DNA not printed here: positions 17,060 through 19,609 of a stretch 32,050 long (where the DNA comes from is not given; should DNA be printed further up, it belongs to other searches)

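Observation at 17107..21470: Self-contained cassette: double wHTH-metallophosphoesterase protein + basic HNH protein + D2-only Clp ATPase, inserted between pyrEF and pcm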

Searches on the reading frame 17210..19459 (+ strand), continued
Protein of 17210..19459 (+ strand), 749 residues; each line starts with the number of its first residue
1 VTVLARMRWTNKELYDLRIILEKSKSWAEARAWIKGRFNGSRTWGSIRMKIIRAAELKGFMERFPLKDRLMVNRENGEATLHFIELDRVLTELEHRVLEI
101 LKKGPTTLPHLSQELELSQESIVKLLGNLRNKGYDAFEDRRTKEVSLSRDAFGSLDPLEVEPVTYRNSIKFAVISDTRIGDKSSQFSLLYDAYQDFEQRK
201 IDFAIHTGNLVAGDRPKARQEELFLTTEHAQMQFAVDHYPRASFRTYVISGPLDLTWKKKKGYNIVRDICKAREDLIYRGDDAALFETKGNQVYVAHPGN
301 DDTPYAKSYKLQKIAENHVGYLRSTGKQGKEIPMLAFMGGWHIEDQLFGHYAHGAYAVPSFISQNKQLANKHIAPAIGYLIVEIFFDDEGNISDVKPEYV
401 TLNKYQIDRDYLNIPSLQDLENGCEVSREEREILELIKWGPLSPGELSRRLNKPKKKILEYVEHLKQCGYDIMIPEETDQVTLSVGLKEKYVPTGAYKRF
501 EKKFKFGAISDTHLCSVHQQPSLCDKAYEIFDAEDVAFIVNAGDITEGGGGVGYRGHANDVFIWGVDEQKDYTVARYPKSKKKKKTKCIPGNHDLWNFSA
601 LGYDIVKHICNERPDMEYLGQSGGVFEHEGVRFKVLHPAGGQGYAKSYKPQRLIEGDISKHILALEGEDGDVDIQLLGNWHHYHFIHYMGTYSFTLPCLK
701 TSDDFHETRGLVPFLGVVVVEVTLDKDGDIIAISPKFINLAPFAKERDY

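Call 90: list_cluster_members(proteins=[P0135, P0136, P0140, P0150, P0168, P0176, P0171, P0184, P0200, P0239])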
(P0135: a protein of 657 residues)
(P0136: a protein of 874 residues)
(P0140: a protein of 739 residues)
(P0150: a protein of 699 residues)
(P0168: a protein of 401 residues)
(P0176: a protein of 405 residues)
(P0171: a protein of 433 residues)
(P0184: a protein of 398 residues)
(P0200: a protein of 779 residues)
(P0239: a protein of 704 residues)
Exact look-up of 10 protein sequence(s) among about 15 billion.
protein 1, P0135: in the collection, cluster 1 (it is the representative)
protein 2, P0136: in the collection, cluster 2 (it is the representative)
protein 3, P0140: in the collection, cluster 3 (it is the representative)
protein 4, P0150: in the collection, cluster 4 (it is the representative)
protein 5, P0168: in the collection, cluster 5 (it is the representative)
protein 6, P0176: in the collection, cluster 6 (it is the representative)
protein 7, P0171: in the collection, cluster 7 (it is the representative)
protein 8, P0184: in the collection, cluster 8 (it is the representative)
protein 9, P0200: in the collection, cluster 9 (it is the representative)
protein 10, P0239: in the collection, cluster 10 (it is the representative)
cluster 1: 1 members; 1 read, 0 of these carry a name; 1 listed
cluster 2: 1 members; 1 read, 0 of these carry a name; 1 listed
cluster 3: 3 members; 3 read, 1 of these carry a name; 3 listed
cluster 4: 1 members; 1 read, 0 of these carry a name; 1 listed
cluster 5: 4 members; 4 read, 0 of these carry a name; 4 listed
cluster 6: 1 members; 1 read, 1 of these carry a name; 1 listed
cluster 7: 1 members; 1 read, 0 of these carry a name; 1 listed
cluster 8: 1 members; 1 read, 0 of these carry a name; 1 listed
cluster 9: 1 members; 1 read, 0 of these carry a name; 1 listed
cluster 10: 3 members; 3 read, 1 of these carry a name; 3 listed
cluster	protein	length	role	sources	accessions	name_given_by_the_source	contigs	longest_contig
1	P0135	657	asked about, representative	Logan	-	-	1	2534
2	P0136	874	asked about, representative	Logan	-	-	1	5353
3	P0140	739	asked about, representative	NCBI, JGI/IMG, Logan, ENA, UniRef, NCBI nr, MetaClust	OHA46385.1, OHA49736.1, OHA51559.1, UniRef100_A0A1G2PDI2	MAG: hypothetical protein A3A80_03435 [Candidatus Terrybacteria bacterium ... | Calcineurin-like phosphoesterase domain-containing protein n=1 Tax=Candidatus ... | MAG: hypothetical protein A2828_00350 [Candidatus Terrybacteria bacterium ...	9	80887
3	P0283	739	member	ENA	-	-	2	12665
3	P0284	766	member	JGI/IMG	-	-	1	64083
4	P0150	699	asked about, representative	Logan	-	-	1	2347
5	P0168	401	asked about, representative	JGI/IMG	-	-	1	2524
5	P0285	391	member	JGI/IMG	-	-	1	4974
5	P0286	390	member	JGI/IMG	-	-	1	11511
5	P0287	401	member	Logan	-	-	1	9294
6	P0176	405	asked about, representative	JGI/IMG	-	DNA-binding Lrp family transcriptional regulator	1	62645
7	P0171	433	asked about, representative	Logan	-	-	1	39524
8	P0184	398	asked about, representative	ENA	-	-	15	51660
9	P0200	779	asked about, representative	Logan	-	-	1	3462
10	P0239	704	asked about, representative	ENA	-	-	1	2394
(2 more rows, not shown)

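Call 92: find_related_loci(query=A1, collection=viral_contigs, flank=6000)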
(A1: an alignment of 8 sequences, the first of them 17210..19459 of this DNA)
Query A1 (749 aa) in viral_contigs; peptide patterns used: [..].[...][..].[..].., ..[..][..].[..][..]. (x = any residue, [..] = any of these).
46 stretches matched a pattern, but none encodes a relative of the query by tblastn (E <= 1e-3).

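Call 94: search_dna_similar(query=window:17210-19459:+, collection=plasmids, mode=protein, max_evalue=0.00001, max_rows=8)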
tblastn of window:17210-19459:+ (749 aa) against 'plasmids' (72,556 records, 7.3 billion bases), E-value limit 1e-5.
No match.

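Call 95: search_dna_similar(query=window:17210-19459:+, collection=phages, mode=protein, max_evalue=0.00001, max_rows=8)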
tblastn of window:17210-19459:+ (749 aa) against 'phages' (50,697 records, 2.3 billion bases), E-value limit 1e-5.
Records with a match: 1; places in all: 1; records where one place covers at least 80% of the query: 0.
Best place of each record, by identity: <60% 1.
By first word of the organism name: Halorubrum 1.
By host as written in the record: Halorubrum sp. BL36 1.
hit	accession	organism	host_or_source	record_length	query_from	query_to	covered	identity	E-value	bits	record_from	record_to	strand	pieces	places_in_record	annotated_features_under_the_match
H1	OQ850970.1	Halorubrum tailed virus BLv36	Halorubrum sp. BL36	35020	502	653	20%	29.1%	4e-6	57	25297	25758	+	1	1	hypothetical protein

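Call 101: list_cluster_members(proteins=[P0174, P0180, P0189, P0192, P0196, P0203, P0214, P0219, P0236, P0250])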
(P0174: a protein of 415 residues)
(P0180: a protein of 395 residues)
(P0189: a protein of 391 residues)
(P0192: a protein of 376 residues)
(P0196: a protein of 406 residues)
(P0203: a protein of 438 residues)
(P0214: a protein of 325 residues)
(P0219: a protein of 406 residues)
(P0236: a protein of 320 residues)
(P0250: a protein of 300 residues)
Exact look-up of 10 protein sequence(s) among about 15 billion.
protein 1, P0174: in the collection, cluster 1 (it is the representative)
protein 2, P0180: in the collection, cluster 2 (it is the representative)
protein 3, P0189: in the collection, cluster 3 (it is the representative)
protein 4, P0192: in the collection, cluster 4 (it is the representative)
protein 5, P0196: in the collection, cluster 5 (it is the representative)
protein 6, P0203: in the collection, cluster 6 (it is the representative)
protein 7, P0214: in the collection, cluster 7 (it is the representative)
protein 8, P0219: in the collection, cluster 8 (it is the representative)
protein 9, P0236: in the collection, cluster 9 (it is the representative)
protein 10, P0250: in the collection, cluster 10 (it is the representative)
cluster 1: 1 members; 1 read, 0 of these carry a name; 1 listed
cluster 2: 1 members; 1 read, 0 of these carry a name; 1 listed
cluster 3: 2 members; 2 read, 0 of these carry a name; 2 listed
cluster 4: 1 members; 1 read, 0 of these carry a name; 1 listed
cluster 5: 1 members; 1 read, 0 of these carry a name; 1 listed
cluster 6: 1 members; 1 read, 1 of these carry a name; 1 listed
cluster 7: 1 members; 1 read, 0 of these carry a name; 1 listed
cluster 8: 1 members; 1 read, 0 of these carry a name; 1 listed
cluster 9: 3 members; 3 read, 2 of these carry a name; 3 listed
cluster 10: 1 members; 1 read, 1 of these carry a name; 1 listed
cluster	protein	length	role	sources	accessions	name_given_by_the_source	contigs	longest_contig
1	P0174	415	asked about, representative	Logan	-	-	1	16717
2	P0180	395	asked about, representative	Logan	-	-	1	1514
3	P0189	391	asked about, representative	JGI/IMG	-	-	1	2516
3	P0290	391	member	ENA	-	-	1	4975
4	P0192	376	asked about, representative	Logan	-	-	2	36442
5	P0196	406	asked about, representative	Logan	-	-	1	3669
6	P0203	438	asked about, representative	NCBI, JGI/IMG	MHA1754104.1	MAG: metallophosphoesterase [Candidatus Odinarchaeia archaeon]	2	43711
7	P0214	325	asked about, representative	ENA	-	-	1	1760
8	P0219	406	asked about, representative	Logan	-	-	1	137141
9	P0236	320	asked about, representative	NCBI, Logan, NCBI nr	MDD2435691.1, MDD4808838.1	MAG: metallophosphoesterase family protein [Bacilli bacterium] | metallophosphoesterase family protein [Bacilli bacterium]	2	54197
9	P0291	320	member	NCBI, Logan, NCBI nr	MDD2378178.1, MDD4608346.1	MAG: metallophosphoesterase family protein [Bacilli bacterium] | metallophosphoesterase family protein [Bacilli bacterium]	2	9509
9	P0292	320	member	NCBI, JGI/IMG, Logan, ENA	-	-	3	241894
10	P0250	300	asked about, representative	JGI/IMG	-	predicted phosphodiesterase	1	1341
